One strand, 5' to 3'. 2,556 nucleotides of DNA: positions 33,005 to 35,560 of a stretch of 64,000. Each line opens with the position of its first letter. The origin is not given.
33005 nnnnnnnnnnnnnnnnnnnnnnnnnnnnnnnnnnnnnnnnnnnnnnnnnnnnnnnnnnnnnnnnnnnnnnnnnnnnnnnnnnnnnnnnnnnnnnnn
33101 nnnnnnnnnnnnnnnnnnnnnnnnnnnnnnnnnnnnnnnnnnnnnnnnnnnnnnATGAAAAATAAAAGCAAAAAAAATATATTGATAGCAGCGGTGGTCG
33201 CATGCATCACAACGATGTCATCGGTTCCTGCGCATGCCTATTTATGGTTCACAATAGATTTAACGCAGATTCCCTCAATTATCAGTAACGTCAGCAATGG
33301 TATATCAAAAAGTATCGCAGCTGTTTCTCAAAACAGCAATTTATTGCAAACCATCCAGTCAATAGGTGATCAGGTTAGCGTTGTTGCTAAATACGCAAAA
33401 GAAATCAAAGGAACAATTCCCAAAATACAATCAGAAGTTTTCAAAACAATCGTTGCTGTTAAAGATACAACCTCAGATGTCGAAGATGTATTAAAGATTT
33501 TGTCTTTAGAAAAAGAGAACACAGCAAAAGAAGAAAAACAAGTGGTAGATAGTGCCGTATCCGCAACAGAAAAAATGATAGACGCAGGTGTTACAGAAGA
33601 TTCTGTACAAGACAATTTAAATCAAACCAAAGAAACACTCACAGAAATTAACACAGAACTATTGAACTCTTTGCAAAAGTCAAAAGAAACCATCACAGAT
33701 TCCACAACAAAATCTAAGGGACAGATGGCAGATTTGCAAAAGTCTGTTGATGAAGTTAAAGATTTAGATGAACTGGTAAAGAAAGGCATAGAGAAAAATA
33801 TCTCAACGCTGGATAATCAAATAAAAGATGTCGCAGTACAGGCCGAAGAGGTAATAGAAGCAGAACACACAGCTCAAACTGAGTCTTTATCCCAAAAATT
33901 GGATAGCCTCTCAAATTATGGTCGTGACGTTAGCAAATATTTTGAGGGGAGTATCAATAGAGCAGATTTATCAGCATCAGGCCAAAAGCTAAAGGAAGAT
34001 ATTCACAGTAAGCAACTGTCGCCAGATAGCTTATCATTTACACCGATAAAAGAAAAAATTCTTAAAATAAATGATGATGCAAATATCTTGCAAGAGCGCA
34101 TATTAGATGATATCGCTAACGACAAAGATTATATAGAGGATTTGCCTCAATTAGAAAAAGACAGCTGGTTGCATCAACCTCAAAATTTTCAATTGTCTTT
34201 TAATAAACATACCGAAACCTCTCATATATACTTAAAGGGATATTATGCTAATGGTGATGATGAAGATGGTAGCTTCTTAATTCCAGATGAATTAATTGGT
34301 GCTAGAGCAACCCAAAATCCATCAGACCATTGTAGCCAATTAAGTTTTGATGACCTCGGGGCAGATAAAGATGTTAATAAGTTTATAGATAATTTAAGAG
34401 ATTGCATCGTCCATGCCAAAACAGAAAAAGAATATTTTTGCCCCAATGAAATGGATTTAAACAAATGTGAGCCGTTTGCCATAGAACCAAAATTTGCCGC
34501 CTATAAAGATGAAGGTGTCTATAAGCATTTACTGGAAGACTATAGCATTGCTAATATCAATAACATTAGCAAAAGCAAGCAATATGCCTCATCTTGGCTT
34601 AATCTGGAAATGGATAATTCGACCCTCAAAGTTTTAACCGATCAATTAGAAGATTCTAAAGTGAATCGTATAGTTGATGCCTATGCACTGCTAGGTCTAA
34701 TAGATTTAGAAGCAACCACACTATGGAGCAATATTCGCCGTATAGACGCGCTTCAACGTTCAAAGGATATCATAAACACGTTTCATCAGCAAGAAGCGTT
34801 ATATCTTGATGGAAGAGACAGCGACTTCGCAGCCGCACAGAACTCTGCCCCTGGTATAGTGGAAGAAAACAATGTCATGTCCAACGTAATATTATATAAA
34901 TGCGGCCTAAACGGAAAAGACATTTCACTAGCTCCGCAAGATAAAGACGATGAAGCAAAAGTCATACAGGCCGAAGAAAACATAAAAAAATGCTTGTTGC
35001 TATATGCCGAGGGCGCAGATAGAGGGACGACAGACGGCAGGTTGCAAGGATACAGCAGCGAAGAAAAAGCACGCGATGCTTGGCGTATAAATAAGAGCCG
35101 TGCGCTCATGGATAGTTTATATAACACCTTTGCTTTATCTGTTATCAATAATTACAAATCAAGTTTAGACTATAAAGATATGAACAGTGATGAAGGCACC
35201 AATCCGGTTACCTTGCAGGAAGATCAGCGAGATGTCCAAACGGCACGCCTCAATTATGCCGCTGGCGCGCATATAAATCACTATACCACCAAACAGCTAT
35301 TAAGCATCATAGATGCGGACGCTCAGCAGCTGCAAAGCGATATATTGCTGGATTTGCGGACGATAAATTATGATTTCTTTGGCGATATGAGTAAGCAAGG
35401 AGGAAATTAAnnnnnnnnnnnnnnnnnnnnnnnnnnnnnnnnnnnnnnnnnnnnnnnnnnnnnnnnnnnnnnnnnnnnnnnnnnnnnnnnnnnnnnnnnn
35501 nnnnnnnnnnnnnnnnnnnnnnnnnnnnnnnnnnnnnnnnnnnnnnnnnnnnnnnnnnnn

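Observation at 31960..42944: Five Sec-signal, TM-free helical proteins occupy the slot where VirB5/VirB6 are expected, and no VirB6, VirD4 or VirB1 is in the window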

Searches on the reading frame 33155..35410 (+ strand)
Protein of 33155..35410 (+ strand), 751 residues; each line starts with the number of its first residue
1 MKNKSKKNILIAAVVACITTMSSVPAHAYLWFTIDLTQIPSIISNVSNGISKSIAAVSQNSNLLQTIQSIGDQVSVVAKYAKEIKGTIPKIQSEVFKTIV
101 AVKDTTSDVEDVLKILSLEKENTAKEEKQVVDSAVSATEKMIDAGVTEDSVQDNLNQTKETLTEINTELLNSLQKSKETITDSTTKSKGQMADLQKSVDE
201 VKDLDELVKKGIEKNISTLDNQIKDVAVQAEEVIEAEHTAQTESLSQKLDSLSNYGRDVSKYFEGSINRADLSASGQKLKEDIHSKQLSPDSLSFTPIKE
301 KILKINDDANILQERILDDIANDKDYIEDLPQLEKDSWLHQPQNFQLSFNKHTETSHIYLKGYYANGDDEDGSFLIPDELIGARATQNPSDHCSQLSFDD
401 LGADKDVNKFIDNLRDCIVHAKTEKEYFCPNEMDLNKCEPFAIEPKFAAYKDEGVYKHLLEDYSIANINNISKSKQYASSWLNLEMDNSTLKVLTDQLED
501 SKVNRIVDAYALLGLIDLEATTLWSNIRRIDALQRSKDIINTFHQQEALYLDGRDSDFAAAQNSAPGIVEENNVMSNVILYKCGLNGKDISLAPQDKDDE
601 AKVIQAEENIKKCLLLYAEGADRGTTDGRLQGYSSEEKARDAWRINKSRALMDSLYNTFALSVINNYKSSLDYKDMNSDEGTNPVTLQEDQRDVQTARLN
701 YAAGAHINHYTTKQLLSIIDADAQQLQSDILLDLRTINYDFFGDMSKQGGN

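Call 5: search_protein_families(library=pfam, proteins=[window:33155-35410:+], max_evalue=1)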
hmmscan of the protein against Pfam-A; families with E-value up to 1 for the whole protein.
window:33155-35410:+ (751 aa): 4 families
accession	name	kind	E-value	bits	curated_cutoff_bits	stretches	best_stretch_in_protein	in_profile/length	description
PF12001.13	DUF3496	-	0.041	14.7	23.3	1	148-187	44-83/109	Domain of unknown function (DUF3496)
PF10241.14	KxDL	-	0.098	13.4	27.2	1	152-209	22-79/86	Uncharacterized conserved protein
PF05044.18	HPD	-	0.35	11.2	25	1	188-229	108-149/154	Homeo-prospero domain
PF10504.14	DUF2452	-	0.76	9.7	25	1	173-238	9-74/156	Protein of unknown function (DUF2452)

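Call 32: find_homologous_proteins(query=A2, max_evalue=0.001)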
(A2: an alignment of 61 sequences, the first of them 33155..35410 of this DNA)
Query A2 (61 sequences) (751 aa, profile of the alignment): 5 proteins with E <= 0.001 among 8000 candidates.
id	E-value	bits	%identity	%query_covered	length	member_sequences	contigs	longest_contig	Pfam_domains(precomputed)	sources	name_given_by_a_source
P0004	4.0e-285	966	34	99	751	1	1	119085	-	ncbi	-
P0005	4.9e-227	774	100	100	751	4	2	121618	-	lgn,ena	-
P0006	8.2e-216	737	34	100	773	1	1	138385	-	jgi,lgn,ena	-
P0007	3.0e-204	698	33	89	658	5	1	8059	-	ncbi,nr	ncbi:MAG: hypothetical protein J6C85_04275, partial [Alphaproteobacteria bacterium]|nr:hypothetical 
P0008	3.4e-198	678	35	99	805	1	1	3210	-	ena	-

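Call 50: search_protein_representatives(alignment_id=A3)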
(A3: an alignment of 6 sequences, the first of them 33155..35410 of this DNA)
Query: 6 sequences, 733 profile positions. Proteins with E-value up to 0.001 (for the whole library): 159; up to 1e-10: 112; up to 1e-30: 65. The best 150 are listed.
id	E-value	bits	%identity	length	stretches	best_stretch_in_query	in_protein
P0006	0.0e+00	1145.9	-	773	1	1-732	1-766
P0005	0.0e+00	1071.2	-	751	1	1-731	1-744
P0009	1.5e-264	895.8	-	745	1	6-731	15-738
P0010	9.0e-262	886.7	-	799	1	1-731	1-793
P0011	3.1e-244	828.7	-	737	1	4-731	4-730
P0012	3.0e-243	825.4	-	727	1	10-732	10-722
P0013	4.8e-231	785.1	-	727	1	1-731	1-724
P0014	1.9e-218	743.5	-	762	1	4-732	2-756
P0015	2.5e-214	729.8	-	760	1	1-731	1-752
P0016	1.4e-213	727.4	-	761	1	6-730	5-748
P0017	6.4e-213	725.2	-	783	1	11-731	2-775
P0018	1.1e-211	721.1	-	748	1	1-731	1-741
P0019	5.2e-203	692.4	-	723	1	1-731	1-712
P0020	1.9e-200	683.9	-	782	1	1-731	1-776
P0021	2.8e-198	676.7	-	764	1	4-732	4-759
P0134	8.1e-07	43.8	-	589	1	5-212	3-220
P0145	4.2e-05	38.1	-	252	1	8-125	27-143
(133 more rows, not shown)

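Call 52: search_protein_families(library=pfam, alignment_id=A4, max_evalue=0.01)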
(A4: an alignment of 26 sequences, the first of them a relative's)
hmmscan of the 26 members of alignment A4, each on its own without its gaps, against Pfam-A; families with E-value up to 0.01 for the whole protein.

A. member 1, P0131 (1260 aa): 13 families
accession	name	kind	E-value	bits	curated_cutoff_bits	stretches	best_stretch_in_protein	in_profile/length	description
PF04513.17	Baculo_PEP_C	-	1.7e-14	54.5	38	0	911-974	34-97/140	Baculovirus polyhedron envelope protein, PEP, C terminus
PF01442.23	Apolipoprotein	-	3.5e-11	43.6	90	1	907-1071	3-173/190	Apolipoprotein A1/A4/E domain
PF07464.16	ApoLp-III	-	3.7e-07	30.8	36.3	1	915-1032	2-110/146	Apolipophorin-III precursor (apoLp-III)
PF09769.14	ApoO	-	1.3e-06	28.8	31.4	0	984-1031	15-62/131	Apolipoprotein O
PF24564.1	DUF7605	-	5.9e-06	26.8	27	0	990-1080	52-138/183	Domain of unknown function (DUF7605)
PF19310.4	TOP_N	-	4.5e-05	23.7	27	0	1022-1099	9-86/123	Neurolysin/Thimet oligopeptidase, N-terminal domain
PF12732.12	YtxH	-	0.00011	23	37.5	0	932-971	31-70/71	YtxH-like protein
PF04108.17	ATG17_like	-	0.00012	22.1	43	0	907-1059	154-275/355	Autophagy protein ATG17-like domain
PF05478.16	Prominin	-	0.0016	17.1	34.3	0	881-1061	216-398/799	Prominin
PF13026.12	DUF3887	-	0.0018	19.3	31.8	0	947-976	29-49/91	Protein of unknown function (DUF3887)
PF10274.15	ParcG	-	0.0021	18.7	22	0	1172-1254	56-135/183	Parkin co-regulated protein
PF24850.1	CC_BshC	-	0.0055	17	27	0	1024-1091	7-76/159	Bacillithiol biosynthesis BshC, C-terminal coiled-coil domain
PF18822.6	CdvA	-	0.0064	16.9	30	0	1014-1081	9-74/123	CdvA-like coiled-coil domain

B. families by the number of members that match (of 26 scanned): 119 families (the first 25 are shown)
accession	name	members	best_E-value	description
PF04513.17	Baculo_PEP_C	8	1.7e-14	Baculovirus polyhedron envelope protein, PEP, C terminus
PF02601.20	Exonuc_VII_L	7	0.00057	Exonuclease VII, large subunit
PF12732.12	YtxH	6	1.8e-05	YtxH-like protein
PF05478.16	Prominin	5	1.3e-09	Prominin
PF07889.17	DUF1664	5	9.2e-08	Protein of unknown function (DUF1664)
PF01442.23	Apolipoprotein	4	2e-13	Apolipoprotein A1/A4/E domain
PF07464.16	ApoLp-III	4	2.4e-09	Apolipophorin-III precursor (apoLp-III)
PF04108.17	ATG17_like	4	1.6e-08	Autophagy protein ATG17-like domain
PF06160.17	EzrA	4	8.8e-06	Septation ring formation regulator, EzrA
PF11887.13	Mce4_CUP1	3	8.7e-16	Cholesterol uptake porter CUP1 of Mce4, putative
PF00015.26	MCPsignal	3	1.2e-07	Methyl-accepting chemotaxis protein (MCP) signalling domain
PF09769.14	ApoO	3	1.3e-06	Apolipoprotein O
PF24564.1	DUF7605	3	5.9e-06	Domain of unknown function (DUF7605)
PF21007.2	FBF1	3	9.2e-06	Fas-binding factor 1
PF08702.15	Fib_alpha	3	0.00027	Fibrinogen alpha/beta chain family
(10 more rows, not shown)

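Call 62: predict_structure(alignment_id=A5)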
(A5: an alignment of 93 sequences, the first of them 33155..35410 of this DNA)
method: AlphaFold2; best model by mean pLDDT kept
length: 751 residues; sequences in the alignment: 93
mean_pLDDT: 84.6   pTM: 0.62
mean pLDDT of the five models: 84.6, 83.6, 82.3, 82.2, 81.7
residues with pLDDT >= 90: 519; 70-90: 108; 50-70: 25; < 50: 99
segments of 3 or more residues with pLDDT < 50: 23-85, 325-337, 339-356, 748-751
pLDDT, mean of each block of 10 residues (from residue 1): 81 86 44 32 35 34 32 32 54 87 93 93 95 98 97 98 97 96 94 94 88 96 96 95 97 98 98 98 89 84 94 88 52 43 40 54 86 94 64 87 89 95 94 92 93 95 93 88 88 92 87 92 94 97 96 94 96 94 98 94 96 96 96 96 96 97 96 88 94 93 92 91 92 92 62 36
secondary structure, 60 per line:
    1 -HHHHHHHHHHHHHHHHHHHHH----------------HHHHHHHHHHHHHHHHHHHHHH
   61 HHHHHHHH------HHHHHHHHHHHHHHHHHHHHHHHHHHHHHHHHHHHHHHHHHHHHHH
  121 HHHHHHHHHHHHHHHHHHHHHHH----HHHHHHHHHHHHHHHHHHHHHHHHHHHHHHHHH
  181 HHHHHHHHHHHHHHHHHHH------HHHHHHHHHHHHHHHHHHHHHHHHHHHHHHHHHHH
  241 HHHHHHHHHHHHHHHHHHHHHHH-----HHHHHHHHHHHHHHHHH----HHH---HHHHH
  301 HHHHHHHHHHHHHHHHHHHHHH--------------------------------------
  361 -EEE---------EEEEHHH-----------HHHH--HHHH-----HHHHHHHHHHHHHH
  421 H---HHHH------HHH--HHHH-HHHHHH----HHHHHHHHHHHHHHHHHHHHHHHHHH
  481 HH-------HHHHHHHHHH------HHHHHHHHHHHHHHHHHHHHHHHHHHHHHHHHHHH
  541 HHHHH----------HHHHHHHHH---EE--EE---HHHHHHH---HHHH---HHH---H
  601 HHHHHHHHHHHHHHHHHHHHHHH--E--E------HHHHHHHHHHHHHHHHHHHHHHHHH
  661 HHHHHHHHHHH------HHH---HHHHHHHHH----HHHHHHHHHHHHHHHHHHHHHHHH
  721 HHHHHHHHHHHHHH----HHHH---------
elements in order (helices of 4 or more, strands of 3 or more residues): H2-22 H39-68 H75-143 H148-199 H206-263 H269-285 H296-322 E362-364 E374-377 H392-395 H398-401 H407-421 H425-428 H440-443 H445-450 H455-482 H490-499 H506-545 H556-564 H577-583 H587-590 H600-623 H636-671 H684-692 H697-734 H739-742

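Call 67: fold_search(model_id=the predicted structure, library=pdb)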
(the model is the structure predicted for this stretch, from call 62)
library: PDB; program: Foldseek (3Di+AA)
matches with E <= 10: 623; with E <= 0.001: 0
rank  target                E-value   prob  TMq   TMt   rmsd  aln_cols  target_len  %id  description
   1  4uos                  1.2e-02  1.00  0.14  0.41   9.3       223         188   16  Thermodynamic hyperstability in parametrically designed helical bundles (released 2014-11-05)
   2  4tql_A                2.3e-02  0.94  0.10  0.25  33.8       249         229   14  Computationally designed three helix bundle (released 2014-10-15)
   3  8w20_A                3.5e-02  0.44  0.11  0.11  70.5       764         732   11  Umb1 umbrella toxin particle (released 2024-04-17)
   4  4tql_B                3.6e-02  0.92  0.09  0.25  32.1       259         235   13  Computationally designed three helix bundle (released 2014-10-15)
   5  8r5s_D                4.4e-02  0.69  0.08  0.18  23.5       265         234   11  t113 - De-novo designed soluble homotetramer (released 2024-11-27)
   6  8gl3                  5.3e-02  1.00  0.15  0.39   9.1       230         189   10  De novo design of monomeric helical bundles for pH-controlled membrane lysis (released 2023-09-06)
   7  8r5s_A                5.7e-02  0.66  0.08  0.19  22.4       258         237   12  t113 - De-novo designed soluble homotetramer (released 2024-11-27)
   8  6mrt_A                6.2e-02  0.77  0.11  0.23  31.8       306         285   14  12-meric ClyA pore complex (released 2019-05-15)
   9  8r5s_E                7.0e-02  0.72  0.09  0.20  22.4       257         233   10  t113 - De-novo designed soluble homotetramer (released 2024-11-27)
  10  8r5s_G                9.4e-02  0.80  0.09  0.23  26.0       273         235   11  t113 - De-novo designed soluble homotetramer (released 2024-11-27)
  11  8a3t_Q                1.5e-01  1.00  0.19  0.22   9.4       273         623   11  S. cerevisiae APC/C-Cdh1 complex (released 2022-08-31)
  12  2wcd_A                1.6e-01  0.54  0.11  0.22  33.5       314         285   16  Crystal structure of the assembled cytolysin A pore (released 2009-05-05)
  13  3vkh_B                1.6e-01  0.12  0.09  0.04  43.6       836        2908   11  X-ray structure of a functional full-length dynein motor domain (released 2012-03-14)
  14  4pho_C                1.7e-01  0.63  0.11  0.23  29.3       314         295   14  ClyA CC6/264 ox (2-303) (released 2014-09-24)
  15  5gtm_A                2.5e-01  0.51  0.11  0.15  19.1       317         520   10  Modified human MxA, nucleotide-free form (released 2017-05-31)
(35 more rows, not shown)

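Call 77: search_solved_structures(query=A5, max_evalue=10)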
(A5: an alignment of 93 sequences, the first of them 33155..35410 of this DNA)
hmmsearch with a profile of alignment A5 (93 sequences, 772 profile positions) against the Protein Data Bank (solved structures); distinct sequences matched with E-value up to 10: 118 (the best 60 are shown).
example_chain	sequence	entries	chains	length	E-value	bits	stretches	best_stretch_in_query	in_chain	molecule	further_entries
4tql_A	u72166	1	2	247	1.1e-06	30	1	81-304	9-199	Three helix bundle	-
8qox_B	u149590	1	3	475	0.00017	22.8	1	41-134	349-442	Conserved membrane protein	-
8qae_A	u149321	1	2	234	0.00058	21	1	51-259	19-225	sc-apCC-6-SLLA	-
7o3v_A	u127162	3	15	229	0.00078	20.6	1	14-74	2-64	TrwJ protein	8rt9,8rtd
6sny_A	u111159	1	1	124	0.0024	19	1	66-195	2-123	Synthetic EPCR binding protein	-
8a3k_UNK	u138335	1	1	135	0.0046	18.1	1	61-196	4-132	sc-apCC-4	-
4zry_B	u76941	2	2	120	0.0083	17.2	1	63-260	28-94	Keratin, type II cytoskeletal 1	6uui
11hk_A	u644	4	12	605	0.0095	17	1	115-209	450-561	E-FICS-v3 | Spike protein S2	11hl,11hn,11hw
9goa_A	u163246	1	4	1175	0.01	16.9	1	192-254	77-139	Alpha-latrotoxin-Lt1a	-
3tnu_B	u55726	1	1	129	0.011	16.8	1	55-137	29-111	Keratin, type II cytoskeletal 5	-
7upo_B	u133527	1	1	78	0.015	16.3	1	196-258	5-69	DHT03 protein B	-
6v8i_BJ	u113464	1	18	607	0.017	16.1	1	64-200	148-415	Fiber Lower, gp62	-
1deq_B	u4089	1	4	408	0.018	16.1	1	60-151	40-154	FIBRINOGEN (BETA CHAIN)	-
9y5f_B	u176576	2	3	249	0.018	16.1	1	52-129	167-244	sc-t-SNARE-5.s.8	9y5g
6tys_A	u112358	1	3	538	0.019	16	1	40-110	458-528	Fusion glycoprotein F0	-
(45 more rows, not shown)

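Call 79: search_solved_structures(query=A5, max_evalue=0.001, show_alignments=4)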
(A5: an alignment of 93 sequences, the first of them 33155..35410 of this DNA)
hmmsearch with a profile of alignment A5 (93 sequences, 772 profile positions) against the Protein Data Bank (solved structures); distinct sequences matched with E-value up to 0.001: 4.
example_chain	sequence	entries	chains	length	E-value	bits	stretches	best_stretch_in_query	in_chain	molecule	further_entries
4tql_A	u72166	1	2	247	1.1e-06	30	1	81-304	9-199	Three helix bundle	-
8qox_B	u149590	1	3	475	0.00017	22.8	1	41-134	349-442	Conserved membrane protein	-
8qae_A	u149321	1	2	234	0.00058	21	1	51-259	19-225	sc-apCC-6-SLLA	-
7o3v_A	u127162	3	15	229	0.00078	20.6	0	14-74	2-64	TrwJ protein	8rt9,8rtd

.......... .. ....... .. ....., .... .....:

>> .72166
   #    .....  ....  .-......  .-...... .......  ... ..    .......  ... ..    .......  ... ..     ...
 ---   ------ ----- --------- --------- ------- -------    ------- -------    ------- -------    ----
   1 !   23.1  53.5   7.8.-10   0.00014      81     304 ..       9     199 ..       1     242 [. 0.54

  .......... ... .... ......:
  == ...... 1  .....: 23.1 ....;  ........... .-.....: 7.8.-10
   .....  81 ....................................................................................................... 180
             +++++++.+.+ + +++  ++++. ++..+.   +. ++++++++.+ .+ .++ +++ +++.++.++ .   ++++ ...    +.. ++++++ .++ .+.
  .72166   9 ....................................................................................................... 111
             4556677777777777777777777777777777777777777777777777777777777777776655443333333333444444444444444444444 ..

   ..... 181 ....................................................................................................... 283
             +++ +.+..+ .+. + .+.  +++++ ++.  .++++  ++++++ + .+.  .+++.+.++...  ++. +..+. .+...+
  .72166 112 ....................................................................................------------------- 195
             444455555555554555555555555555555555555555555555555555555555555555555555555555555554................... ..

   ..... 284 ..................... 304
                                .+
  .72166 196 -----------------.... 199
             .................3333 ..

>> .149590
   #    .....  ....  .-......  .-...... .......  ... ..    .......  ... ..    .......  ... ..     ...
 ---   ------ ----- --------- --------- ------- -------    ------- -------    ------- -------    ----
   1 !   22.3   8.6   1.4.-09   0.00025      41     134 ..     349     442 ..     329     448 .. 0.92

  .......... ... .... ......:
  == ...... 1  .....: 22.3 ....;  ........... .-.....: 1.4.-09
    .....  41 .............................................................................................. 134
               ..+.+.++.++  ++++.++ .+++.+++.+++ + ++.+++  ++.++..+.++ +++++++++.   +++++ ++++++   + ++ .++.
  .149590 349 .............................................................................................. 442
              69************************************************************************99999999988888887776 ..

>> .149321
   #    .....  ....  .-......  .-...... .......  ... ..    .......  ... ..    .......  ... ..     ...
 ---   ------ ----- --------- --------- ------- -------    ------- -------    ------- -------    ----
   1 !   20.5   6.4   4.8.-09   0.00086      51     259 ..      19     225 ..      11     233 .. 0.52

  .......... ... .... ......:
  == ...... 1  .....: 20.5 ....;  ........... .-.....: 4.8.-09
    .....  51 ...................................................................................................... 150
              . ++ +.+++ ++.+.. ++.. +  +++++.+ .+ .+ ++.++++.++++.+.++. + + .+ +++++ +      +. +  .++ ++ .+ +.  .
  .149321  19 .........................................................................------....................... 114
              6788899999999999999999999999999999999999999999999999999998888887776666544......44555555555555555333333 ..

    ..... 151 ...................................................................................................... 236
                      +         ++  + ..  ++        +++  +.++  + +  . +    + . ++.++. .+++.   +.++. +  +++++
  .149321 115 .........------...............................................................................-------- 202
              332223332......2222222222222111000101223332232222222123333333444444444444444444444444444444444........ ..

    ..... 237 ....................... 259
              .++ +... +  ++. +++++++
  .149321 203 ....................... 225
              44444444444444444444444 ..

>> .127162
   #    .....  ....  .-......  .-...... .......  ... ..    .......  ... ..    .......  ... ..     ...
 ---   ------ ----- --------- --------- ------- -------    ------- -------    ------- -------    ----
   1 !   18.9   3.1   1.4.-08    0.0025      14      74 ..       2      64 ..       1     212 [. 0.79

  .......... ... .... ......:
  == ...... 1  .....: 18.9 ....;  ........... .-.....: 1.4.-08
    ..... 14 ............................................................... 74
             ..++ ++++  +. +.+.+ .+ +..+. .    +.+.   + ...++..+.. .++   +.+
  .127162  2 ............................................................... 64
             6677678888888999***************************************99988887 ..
